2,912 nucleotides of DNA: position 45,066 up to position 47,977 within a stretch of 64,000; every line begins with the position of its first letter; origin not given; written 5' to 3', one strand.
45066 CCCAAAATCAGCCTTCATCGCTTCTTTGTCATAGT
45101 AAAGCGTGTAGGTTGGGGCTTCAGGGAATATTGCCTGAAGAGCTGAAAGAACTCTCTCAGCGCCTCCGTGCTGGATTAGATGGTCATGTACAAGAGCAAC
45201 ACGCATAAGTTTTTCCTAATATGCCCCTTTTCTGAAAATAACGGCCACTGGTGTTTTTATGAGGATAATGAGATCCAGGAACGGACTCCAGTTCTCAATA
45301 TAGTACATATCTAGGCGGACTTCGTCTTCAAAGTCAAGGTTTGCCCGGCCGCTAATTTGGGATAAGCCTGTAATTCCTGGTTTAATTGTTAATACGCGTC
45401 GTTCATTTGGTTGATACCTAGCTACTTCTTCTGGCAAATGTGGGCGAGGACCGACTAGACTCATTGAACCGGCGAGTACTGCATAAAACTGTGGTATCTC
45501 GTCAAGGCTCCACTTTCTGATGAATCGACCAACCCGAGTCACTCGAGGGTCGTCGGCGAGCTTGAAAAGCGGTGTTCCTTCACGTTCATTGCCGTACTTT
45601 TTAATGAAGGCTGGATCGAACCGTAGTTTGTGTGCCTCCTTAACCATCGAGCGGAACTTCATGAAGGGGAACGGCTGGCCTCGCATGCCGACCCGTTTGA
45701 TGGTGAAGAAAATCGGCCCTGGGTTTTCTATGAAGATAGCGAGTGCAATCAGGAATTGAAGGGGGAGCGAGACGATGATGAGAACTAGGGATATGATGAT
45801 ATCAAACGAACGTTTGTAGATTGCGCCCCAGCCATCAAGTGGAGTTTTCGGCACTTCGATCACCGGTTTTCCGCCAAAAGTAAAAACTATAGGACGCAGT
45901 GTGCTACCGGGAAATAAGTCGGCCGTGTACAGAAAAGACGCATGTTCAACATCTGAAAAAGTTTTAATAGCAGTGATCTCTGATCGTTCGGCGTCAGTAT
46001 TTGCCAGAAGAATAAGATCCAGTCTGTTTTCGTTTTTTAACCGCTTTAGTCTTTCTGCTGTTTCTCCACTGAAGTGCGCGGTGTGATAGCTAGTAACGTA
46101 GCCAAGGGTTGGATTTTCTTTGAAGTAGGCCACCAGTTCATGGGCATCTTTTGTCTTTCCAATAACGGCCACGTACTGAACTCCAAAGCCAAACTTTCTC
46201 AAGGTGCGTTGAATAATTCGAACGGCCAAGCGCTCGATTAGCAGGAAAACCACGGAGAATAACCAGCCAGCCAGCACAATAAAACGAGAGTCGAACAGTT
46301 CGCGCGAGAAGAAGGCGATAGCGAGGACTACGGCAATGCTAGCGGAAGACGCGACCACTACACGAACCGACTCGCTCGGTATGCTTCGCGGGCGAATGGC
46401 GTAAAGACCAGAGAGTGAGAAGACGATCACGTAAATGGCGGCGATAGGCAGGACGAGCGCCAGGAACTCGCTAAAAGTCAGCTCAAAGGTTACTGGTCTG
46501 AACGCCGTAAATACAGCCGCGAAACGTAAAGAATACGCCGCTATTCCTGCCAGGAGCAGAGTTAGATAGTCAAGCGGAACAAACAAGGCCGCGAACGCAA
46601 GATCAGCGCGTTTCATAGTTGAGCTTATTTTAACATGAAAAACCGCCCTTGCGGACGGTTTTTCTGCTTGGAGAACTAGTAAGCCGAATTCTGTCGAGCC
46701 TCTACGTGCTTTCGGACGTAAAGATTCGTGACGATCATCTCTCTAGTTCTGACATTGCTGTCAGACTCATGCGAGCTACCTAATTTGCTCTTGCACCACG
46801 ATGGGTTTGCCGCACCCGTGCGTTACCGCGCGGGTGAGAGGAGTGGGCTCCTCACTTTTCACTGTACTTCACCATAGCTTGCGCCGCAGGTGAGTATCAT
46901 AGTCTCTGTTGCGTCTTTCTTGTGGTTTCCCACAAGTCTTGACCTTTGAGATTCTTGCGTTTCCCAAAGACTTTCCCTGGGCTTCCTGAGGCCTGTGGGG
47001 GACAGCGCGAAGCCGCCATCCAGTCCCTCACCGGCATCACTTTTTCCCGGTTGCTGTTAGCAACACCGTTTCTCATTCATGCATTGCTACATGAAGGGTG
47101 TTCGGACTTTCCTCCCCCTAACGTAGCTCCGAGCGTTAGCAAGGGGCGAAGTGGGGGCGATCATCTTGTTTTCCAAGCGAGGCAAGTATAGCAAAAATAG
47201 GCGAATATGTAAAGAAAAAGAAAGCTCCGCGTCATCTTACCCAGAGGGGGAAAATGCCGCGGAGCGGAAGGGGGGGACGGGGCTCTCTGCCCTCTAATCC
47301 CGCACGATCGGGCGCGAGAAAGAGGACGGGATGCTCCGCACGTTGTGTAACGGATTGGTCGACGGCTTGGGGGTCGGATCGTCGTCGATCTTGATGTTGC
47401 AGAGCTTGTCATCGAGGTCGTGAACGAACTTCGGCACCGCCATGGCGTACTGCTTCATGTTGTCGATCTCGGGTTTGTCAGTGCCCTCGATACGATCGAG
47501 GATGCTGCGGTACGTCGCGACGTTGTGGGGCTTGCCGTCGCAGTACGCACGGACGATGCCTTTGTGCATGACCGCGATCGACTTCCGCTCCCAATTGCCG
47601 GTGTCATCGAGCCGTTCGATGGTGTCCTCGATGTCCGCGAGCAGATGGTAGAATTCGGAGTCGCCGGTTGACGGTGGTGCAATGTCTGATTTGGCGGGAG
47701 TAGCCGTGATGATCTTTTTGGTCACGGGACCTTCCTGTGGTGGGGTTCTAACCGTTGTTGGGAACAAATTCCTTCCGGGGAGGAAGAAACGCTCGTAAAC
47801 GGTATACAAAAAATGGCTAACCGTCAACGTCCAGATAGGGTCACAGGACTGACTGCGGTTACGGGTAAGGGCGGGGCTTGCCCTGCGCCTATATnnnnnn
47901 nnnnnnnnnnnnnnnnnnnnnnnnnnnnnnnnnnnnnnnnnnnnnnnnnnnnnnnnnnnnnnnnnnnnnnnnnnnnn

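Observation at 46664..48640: Unannotated RNase P RNA with a second GC-rich island immediately upstream of its promoter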

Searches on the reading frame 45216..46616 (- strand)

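Call 10: search_protein_families(library=pfam, proteins=[window:45216-46616:-], max_evalue=0.1)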
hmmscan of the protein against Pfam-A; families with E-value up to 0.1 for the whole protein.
window:45216-46616:- (466 aa): 2 families
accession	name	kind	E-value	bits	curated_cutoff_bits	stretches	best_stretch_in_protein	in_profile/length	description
PF02397.22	Bac_transf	-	7.4e-63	211.8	27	1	268-460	1-178/179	Bacterial sugar transferase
PF13727.12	CoA_binding_3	-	6.4e-08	33.3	25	1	69-174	3-105/175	CoA-binding domain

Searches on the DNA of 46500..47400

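Call 4: search_rna_families(source=window, start=46500, end=47400, threshold=evalue, max_evalue=10, show_alignments=4)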
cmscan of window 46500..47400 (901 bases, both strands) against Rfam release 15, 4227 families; matches with E-value up to 10: 5.
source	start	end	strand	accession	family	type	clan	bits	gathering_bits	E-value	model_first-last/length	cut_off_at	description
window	46664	47031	-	RF00010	RNaseP_bact_a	Gene; ribozyme;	CL00002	83.9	100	9.2e-26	1-367/367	no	Bacterial RNase P class A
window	46631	46709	-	RF02059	STnc50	Gene; sRNA;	-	17.7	55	5.1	1-84/84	no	Salmonella enterica sRNA STnc40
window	46635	46692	-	RF00106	RNAI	Gene; antisense;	-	16.9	47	2.1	1-102/102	no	RNAI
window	46634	46664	+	RF01772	rnk_pseudo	Cis-reg; leader;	-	15.6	55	9.2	70-100/108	no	Pseudomonas rnk leader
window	46635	46693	-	RF00512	Leu_leader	Cis-reg; leader;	-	15.3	50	3.2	1-148/148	no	Leucine operon leader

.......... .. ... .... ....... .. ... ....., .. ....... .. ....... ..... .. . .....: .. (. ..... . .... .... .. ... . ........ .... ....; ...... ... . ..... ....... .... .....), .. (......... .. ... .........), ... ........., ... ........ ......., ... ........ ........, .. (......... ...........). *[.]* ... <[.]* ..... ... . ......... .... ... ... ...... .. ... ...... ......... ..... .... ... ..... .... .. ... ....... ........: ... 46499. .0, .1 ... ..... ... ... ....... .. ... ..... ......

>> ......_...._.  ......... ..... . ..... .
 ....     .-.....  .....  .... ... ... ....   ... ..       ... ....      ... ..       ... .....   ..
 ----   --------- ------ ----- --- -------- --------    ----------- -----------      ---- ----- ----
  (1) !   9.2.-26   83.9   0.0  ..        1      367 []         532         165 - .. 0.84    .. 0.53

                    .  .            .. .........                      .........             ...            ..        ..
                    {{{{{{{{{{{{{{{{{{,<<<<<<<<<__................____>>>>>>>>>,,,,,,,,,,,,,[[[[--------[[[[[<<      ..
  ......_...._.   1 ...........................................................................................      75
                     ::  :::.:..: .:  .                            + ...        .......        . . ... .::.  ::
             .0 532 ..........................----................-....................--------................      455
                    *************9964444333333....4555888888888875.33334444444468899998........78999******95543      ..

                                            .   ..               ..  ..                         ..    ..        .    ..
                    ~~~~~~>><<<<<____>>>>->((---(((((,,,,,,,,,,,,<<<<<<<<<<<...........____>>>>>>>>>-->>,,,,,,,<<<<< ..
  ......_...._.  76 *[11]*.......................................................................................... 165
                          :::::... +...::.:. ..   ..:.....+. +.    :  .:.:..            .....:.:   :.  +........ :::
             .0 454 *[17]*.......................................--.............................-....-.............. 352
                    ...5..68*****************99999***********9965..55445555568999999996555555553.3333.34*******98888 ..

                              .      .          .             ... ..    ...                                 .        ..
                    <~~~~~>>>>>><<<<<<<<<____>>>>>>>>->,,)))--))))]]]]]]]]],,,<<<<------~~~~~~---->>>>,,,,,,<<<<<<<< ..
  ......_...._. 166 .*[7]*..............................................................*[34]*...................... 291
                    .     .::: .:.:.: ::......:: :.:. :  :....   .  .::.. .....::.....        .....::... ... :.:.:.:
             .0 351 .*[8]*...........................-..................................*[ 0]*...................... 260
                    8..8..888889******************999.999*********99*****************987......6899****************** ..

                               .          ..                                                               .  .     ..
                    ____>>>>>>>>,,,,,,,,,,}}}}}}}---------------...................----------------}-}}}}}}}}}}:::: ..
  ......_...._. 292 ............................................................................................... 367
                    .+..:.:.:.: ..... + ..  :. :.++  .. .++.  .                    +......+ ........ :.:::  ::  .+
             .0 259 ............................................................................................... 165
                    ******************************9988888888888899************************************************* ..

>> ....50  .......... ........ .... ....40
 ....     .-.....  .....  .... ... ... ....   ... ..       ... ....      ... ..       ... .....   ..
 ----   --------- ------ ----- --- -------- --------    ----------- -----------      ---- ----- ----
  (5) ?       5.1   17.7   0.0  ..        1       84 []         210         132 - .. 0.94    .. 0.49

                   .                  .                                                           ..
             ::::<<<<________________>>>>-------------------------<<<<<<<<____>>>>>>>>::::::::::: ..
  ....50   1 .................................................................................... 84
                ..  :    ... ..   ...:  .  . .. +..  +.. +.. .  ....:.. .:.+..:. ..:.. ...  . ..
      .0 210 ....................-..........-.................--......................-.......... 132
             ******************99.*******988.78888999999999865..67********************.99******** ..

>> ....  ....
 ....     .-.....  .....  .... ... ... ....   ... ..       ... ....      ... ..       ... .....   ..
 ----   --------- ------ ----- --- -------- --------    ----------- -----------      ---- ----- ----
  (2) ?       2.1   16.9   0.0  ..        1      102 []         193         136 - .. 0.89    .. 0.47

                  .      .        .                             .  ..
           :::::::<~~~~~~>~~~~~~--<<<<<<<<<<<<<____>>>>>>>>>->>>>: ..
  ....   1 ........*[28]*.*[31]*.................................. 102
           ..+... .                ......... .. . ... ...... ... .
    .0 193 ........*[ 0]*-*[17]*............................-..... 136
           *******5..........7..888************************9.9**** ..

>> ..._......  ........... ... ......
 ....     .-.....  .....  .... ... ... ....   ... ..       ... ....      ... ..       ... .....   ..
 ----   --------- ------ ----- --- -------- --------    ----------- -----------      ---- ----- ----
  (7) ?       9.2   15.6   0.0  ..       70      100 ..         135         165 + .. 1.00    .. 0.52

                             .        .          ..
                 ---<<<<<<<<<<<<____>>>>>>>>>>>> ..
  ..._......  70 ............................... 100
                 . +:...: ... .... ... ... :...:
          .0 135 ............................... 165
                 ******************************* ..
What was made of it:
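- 46664..47178 (-): rnpB, RNase P RNA (class A core with lineage-specific expansions), about 515 nt. Rfam RF00010 at 83.9 bits, E 9.2e-26 (call 4).
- On Bacterial RNase P RNA class A (RF00010): The window scores 83.9 bits with its 5' half misaligned (call 4).
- On Bacterial RNase P RNA class B (RF00011): Class A was the best clan member (call 4).
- Closest known: Bacterial RNase P RNA, class B. Different: Rfam's clan competition kept class A as the best match (call 4).
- Rfam RF00010 gives E 9.2e-26 (call 4). The score is below the Rfam cut-off and the model misaligns the 5' half (call 4).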

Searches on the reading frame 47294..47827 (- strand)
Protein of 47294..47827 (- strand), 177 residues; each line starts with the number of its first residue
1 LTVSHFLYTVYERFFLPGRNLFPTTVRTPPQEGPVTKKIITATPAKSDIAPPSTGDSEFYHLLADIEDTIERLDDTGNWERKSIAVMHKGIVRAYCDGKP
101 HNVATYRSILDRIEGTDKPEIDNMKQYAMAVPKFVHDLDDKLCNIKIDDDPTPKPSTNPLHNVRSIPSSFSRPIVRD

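Call 10: search_protein_families(library=pfam, proteins=[window:47294-47827:-], max_evalue=0.1)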
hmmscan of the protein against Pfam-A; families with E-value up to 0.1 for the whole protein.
window:47294-47827:- (177 aa): 0 families

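Call 12: search_protein_families(library=phrogs, proteins=[window:47294-47827:-], max_evalue=1)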
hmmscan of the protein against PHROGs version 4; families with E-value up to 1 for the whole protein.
window:47294-47827:- (177 aa): 2 families
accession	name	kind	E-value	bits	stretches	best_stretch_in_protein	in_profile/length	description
phrog_30603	-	unknown function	0.057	13.6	1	105-151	69-117/298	-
phrog_14430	-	unknown function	0.2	11.8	1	122-150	245-274/444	-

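Call 13: search_protein_families(library=ncbifam, proteins=[window:47294-47827:-], max_evalue=1)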
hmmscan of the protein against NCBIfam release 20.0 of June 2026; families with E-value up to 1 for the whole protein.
window:47294-47827:- (177 aa): 0 families

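Call 66: find_related_loci(query=window:47294-47725:-, collection=viral_contigs, flank=10000)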
Query window:47294-47725:- (143 aa) in viral_contigs; peptide patterns used: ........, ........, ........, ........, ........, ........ (x = any residue, [..] = any of these).
66 stretches matched a pattern, but none encodes a relative of the query by tblastn (E <= 1e-3).
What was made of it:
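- Tried and rejected: No relative of A was found (call 66).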

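Call 84: search_protein_families(library=padloc, proteins=[window:47294-47725:-], max_evalue=0.1)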
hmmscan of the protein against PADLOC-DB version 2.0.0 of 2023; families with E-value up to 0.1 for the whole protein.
window:47294-47725:- (143 aa): 0 families
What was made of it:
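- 47294..47725 (-): ORF A, 143 aa from GTG 47725 (mechanical ORF starts at TTG 47827). Orphan protein. No family hits (calls 10, 12, 13, 84).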

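Call 85: predict_structure(protein=window:47294-47725:-)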
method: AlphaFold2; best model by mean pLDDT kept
length: 143 residues; sequences in the alignment: 1
mean_pLDDT: 44.7   pTM: 0.31
mean pLDDT of the five models: 44.7, 40.2, 40.0, 32.7, 31.9
residues with pLDDT >= 90: 0; 70-90: 0; 50-70: 42; < 50: 101
segments of 3 or more residues with pLDDT < 50: 1-25, 62-71, 84-143
pLDDT, mean of each block of 10 residues (from residue 1): 39 37 50 59 56 54 46 51 45 40 39 36 38 39 35
secondary structure, 60 per line:
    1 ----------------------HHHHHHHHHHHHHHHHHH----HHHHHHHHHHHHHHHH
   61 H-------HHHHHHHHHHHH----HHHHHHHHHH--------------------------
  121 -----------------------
elements in order: H23-40 H45-61 H69-80 H85-94
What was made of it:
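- Tried and rejected: Structure of A. The single-sequence AF2 model was unusable (pLDDT 44.7, call 85).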

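Call 106: search_solved_structures(query=A7, max_evalue=1)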
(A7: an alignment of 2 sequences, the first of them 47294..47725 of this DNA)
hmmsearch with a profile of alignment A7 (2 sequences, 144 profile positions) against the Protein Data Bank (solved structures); distinct sequences matched with E-value up to 1: 1.
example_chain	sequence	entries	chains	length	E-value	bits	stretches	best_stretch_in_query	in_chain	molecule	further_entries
6kk9_O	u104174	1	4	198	0.16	15.1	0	24-50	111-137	Outer Surface Protein A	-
